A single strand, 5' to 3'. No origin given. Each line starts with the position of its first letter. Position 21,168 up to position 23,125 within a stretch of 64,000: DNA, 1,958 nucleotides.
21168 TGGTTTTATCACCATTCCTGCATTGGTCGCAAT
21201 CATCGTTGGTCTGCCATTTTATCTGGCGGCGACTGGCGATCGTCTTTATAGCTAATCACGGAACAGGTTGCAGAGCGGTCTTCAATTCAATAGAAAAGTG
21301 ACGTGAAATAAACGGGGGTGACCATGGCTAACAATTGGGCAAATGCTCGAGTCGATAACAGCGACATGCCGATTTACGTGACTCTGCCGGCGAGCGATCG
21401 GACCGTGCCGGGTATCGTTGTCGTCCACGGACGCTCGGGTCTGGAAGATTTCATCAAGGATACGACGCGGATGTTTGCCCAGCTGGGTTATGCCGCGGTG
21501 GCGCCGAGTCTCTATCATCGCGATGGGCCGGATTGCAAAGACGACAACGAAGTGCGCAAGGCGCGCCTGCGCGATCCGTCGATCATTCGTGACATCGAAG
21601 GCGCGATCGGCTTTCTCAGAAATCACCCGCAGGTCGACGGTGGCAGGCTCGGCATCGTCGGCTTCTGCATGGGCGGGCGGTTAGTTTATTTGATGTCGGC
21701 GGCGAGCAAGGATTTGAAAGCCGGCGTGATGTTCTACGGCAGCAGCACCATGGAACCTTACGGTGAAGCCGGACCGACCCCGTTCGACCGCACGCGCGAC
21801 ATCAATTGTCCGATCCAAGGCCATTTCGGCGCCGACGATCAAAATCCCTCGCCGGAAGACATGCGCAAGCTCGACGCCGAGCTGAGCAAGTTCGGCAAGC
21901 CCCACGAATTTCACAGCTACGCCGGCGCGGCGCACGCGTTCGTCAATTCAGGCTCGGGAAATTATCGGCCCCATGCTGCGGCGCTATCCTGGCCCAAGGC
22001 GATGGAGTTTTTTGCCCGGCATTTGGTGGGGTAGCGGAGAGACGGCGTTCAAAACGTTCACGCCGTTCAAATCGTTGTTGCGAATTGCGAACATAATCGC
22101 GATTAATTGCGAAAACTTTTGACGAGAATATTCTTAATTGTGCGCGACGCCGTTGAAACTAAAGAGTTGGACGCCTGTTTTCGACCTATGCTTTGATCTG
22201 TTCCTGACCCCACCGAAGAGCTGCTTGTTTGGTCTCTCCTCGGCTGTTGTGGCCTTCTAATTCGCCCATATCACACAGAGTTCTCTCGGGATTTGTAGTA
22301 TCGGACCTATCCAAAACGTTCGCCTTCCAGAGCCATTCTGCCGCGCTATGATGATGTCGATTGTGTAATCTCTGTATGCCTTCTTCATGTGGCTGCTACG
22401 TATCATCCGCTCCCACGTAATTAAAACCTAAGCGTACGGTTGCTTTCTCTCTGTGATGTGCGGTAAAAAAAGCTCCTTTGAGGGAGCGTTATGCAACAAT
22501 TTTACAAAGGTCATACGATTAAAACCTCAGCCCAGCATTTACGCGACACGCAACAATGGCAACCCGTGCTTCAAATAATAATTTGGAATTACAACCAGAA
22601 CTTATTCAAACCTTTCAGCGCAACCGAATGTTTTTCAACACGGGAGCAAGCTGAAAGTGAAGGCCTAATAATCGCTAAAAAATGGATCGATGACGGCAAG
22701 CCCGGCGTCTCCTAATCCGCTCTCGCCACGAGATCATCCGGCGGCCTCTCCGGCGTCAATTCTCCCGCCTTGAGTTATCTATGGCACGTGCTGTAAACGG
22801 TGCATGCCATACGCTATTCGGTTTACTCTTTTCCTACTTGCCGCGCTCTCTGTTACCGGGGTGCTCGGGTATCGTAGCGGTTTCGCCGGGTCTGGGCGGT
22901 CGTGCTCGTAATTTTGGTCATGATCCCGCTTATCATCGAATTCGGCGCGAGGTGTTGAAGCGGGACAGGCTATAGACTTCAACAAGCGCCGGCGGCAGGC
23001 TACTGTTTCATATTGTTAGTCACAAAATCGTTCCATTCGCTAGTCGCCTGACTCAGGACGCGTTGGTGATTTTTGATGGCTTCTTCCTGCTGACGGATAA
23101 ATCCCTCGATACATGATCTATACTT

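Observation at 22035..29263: Low-GC genomic island carrying chrBA, an ATP-grasp gene and an orphan NusG paralog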

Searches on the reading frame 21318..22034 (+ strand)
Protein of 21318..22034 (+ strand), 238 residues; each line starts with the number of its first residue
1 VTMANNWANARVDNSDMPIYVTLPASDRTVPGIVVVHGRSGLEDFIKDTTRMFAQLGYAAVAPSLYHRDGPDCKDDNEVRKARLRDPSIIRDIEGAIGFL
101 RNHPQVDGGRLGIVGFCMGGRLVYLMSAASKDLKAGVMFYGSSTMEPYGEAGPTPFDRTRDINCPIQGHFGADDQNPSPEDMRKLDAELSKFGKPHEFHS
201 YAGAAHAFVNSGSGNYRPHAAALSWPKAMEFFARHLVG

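Call 5: search_protein_families(library=pfam, proteins=[window:21318-22034:+], max_evalue=0.01)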
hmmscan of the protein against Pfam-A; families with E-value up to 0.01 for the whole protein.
window:21318-22034:+ (238 aa): 7 families
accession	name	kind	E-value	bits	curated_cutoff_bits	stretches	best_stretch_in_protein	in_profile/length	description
PF01738.24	DLH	-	1.1e-46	159.6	21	1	20-235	4-216/217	Dienelactone hydrolase family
PF08840.17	BAAT_C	-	4.1e-12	47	20.9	1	94-145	7-58/210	BAAT / Acyl-CoA thioester hydrolase C terminal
PF00326.27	Peptidase_S9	-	2.9e-05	24.1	22.6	0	162-225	143-205/213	Prolyl oligopeptidase family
PF07224.18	Chlorophyllase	-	7.3e-05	22.1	26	1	14-126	26-133/301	Chlorophyllase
PF20434.5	BD-FAE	-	0.00095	19.2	26.8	1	29-131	12-111/215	BD-FAE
PF05448.18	AXE1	-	0.00096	18.4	21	0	89-140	156-207/321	Acetyl xylan esterase (AXE1)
PF02230.22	Abhydrolase_2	-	0.0048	17.2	23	1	106-210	102-203/217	Phospholipase/Carboxylesterase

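Call 11: find_related_loci(query=window:21318-22034:+, collection=genome_contigs, flank=10000)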
Query window:21318-22034:+ (238 aa) in genome_contigs; peptide patterns used: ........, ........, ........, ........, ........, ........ (x = any residue, [..] = any of these).
79 stretches matched a pattern; 35 encode a relative of the query (tblastn E <= 1e-3); 35 distinct loci.
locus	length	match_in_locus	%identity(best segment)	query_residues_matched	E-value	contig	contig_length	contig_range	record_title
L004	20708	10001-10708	91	3-238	7e-151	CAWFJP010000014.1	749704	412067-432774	MAG: uncultured delta proteobacterium isolate MFD02242.bin.2.64 genome assembly, contig: contig_37615, whole genome shot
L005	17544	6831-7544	90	1-238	9e-151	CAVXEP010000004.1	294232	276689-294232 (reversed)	MAG: uncultured delta proteobacterium isolate MFD02360.bin.2.146 genome assembly, contig: contig_1553, whole genome shot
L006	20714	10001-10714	90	1-238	9e-149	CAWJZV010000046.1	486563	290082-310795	MAG: uncultured delta proteobacterium isolate MFD09730.bin.4.339 genome assembly, contig: contig_8121, whole genome shot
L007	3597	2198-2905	81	1-237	3e-136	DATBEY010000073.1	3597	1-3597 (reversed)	MAG TPA_asm: Candidatus Binatia bacterium isolate SMAG_U3795 k141_3298745, whole genome shotgun sequence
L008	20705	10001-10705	81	3-238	2e-132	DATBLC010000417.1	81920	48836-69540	MAG TPA_asm: Candidatus Binatia bacterium isolate SMAG_U3962 k141_3657467, whole genome shotgun sequence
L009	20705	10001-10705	79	2-237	3e-130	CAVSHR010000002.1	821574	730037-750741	MAG: uncultured delta proteobacterium isolate MFD05684.bin.2.48 genome assembly, contig: contig_15338, whole genome shot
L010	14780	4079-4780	80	3-237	4e-130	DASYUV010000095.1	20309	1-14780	MAG TPA_asm: Candidatus Binatia bacterium isolate SMAG_U4604 k141_2336904, whole genome shotgun sequence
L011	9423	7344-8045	79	3-237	8e-130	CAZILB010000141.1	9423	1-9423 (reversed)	MAG TPA_asm: uncultured Syntrophobacter sp. isolate SRP217488_co1_161 genome assembly, contig: NODE_6255_length_9423_cov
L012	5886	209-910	81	3-237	2e-130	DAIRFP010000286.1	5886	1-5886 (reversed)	MAG TPA_asm: Thermodesulfobacteriota bacterium isolate CTOTU25984 NODE_4317_length_5886_cov_5.835534, whole genome shotg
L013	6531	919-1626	78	2-238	6e-129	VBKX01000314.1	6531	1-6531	MAG: Deltaproteobacteria bacterium isolate DP_20 14_0903_13_30cm_scaffold_3026723, whole genome shotgun sequence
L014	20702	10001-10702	79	3-237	2e-127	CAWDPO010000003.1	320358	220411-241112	MAG: uncultured delta proteobacterium isolate MFD04850.bin.2.104 genome assembly, contig: contig_120372, whole genome sh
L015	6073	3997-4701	77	2-237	2e-126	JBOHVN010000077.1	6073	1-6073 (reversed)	MAG: Candidatus Binatia bacterium isolate M3-S_metawrap_bin.190 k127_3941929, whole genome shotgun sequence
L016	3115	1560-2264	81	3-238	7e-131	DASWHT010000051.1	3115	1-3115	MAG TPA_asm: Candidatus Binatia bacterium isolate SMAG_U2849 k141_2985250, whole genome shotgun sequence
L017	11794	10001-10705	78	3-238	7e-126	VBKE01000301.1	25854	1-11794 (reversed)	MAG: Deltaproteobacteria bacterium isolate DP_1 14_1009_09_30cm_scaffold_1131, whole genome shotgun sequence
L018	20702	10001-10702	77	3-237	2e-125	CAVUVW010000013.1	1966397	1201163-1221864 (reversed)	MAG: uncultured delta proteobacterium isolate MFD05567.bin.2.269 genome assembly, contig: contig_26762, whole genome sho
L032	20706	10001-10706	82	3-238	6e-112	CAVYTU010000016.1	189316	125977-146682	MAG: uncultured delta proteobacterium isolate MFD05567.bin.2.108 genome assembly, contig: contig_66117, whole genome sho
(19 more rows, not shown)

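Call 83: search_protein_families(library=pfam, proteins=[L004:11753-12928:+, L004:12925-13872:+, L004:14244-14795:-, L004:14906-15451:+, L004:15519-16499:+, L004:16708-18510:+, L004:18517-19716:+], max_evalue=0.001)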
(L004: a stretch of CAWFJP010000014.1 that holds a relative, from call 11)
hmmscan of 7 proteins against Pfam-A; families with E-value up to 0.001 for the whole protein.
L004:11753-12928:+ (391 aa): 3 families
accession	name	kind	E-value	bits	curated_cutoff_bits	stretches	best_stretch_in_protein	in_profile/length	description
PF05935.17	Arylsulfotrans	-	5.2e-30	105.1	24.2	2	119-258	73-216/374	Arylsulfotransferase (ASST)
PF14269.12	Arylsulfotran_2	-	2.7e-17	63.5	27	1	121-356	31-300/301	Arylsulfotransferase (ASST)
PF13360.13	PQQ_2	-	4.4e-06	26.9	27.6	1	188-355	13-145/233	Outer membrane protein assembly factor BamB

L004:12925-13872:+ (315 aa): 4 families
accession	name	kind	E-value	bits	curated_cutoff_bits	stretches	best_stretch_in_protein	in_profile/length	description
PF09084.16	NMT1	-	1.5e-14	54.8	20.5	1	36-233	6-209/216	NMT1/THI5 like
PF13379.11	NMT1_2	-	4.8e-11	43.4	24.7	1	114-237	111-240/252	NMT1-like family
PF12974.12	Phosphonate-bd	-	2.3e-06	27.6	27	1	102-203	88-196/242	ABC transporter, phosphonate, periplasmic substrate-binding protein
PF16868.10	NMT1_3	-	0.00034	20.8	27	1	102-176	94-167/289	NMT1-like family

L004:14244-14795:- (183 aa): 0 families

L004:14906-15451:+ (181 aa): 0 families

L004:15519-16499:+ (326 aa): 1 family
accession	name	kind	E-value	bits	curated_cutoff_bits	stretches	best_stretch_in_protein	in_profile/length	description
PF02633.19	Creatininase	-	3.8e-40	138.2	31.3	1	36-274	2-237/238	Creatinine amidohydrolase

L004:16708-18510:+ (600 aa): 7 families
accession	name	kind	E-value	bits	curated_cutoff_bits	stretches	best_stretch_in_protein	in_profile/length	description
PF01590.32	GAF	-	2.7e-31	109.3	22.4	2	193-330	1-133/133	GAF domain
PF02518.31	HATPase_c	-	1.1e-30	106.8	26.4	1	474-583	2-109/111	Histidine kinase-, DNA gyrase B-, and HSP90-like ATPase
PF13185.12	GAF_2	-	1.2e-26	94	28.6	2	192-331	2-136/136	GAF domain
PF00512.31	HisKA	-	4.1e-23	81.7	26.9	1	360-427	2-66/66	His Kinase A (phospho-acceptor) domain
PF13492.12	GAF_3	-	1e-21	78.1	27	2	194-332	2-129/129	GAF domain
PF11849.14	DUF3369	-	9.8e-05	23.1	27.2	0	307-339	136-168/168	Domain of unknown function (DUF3369)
PF13581.12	HATPase_c_2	-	0.0002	21.8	27.4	0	481-559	35-110/127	Histidine kinase-like ATPase domain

L004:18517-19716:+ (399 aa): 9 families
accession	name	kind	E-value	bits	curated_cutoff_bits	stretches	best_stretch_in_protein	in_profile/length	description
PF00158.32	Sigma54_activat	-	2.6e-73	245.7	20.2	1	145-310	2-167/168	Sigma-54 interaction domain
PF00072.30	Response_reg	-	2.5e-30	105.3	30.2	1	8-114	1-107/111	Response regulator receiver domain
PF25601.1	AAA_lid_14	-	2.4e-25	88.6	27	1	316-391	1-76/87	AAA+ ATPase lid domain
PF14532.12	Sigma54_activ_2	-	2.9e-21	76.6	25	1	146-315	2-138/138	Sigma-54 interaction domain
PF07728.20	AAA_5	-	1.8e-09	38.2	22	1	168-286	2-123/139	AAA domain (dynein-related subfamily)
PF01078.27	Mg_chelatase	-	6.8e-07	29.3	20.3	0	223-285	93-157/207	Magnesium chelatase, subunit ChlI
PF00004.35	AAA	-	1.4e-06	29.2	21.2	1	168-302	1-128/131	ATPase family associated with various cellular activities (AAA)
PF07724.20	AAA_2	-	0.00018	22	27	1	165-285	3-124/166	AAA domain (Cdc48 subfamily)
PF13245.12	AAA_19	-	0.00061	20.4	25.1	0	158-263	4-117/134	AAA domain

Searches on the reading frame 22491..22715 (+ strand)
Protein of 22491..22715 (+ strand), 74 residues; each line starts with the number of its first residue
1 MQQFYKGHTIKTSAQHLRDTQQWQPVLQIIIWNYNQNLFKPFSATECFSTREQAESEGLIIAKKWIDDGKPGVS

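Call 5: search_protein_families(library=pfam, proteins=[window:22491-22715:+], max_evalue=0.01)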
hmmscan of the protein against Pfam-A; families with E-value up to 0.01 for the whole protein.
window:22491-22715:+ (74 aa): 0 families

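Call 8: search_protein_families(library=ncbifam, proteins=[window:22491-22715:+], max_evalue=0.01)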
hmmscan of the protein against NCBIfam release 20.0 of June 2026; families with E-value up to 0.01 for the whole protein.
window:22491-22715:+ (74 aa): 1 family
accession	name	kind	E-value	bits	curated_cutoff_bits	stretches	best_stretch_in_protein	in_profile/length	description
NF046097.1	CV_2116_dom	domain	1.5e-13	50.6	58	1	5-72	4-71/75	CV_2116 domain-containing protein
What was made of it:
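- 22491..22715 (+): 74-aa protein with a weak CV_2116-domain match; function unknown. NF046097, 50.6 bits, below the cut-off of 58 (call 8).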

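Call 64: search_protein_families(library=phrogs, proteins=[window:22491-22715:+], max_evalue=0.01)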
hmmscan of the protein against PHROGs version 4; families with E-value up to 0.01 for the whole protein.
window:22491-22715:+ (74 aa): 0 families

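Call 65: search_protein_families(library=padloc, proteins=[window:22491-22715:+], max_evalue=0.01)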
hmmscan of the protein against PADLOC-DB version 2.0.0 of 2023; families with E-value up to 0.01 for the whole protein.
window:22491-22715:+ (74 aa): 0 families

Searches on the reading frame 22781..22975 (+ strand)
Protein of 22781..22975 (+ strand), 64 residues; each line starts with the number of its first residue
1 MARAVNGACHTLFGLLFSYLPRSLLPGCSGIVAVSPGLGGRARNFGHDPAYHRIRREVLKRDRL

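Call 29: search_protein_families(library=pfam, proteins=[window:22781-22975:+], max_evalue=0.05)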
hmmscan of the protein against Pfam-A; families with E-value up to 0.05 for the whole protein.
window:22781-22975:+ (64 aa): 0 families

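Call 64: search_protein_families(library=phrogs, proteins=[window:22781-22975:+], max_evalue=0.01)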
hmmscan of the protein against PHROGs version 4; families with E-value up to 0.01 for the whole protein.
window:22781-22975:+ (64 aa): 0 families

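Call 65: search_protein_families(library=padloc, proteins=[window:22781-22975:+], max_evalue=0.01)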
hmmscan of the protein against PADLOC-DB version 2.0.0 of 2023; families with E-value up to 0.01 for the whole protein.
window:22781-22975:+ (64 aa): 0 families
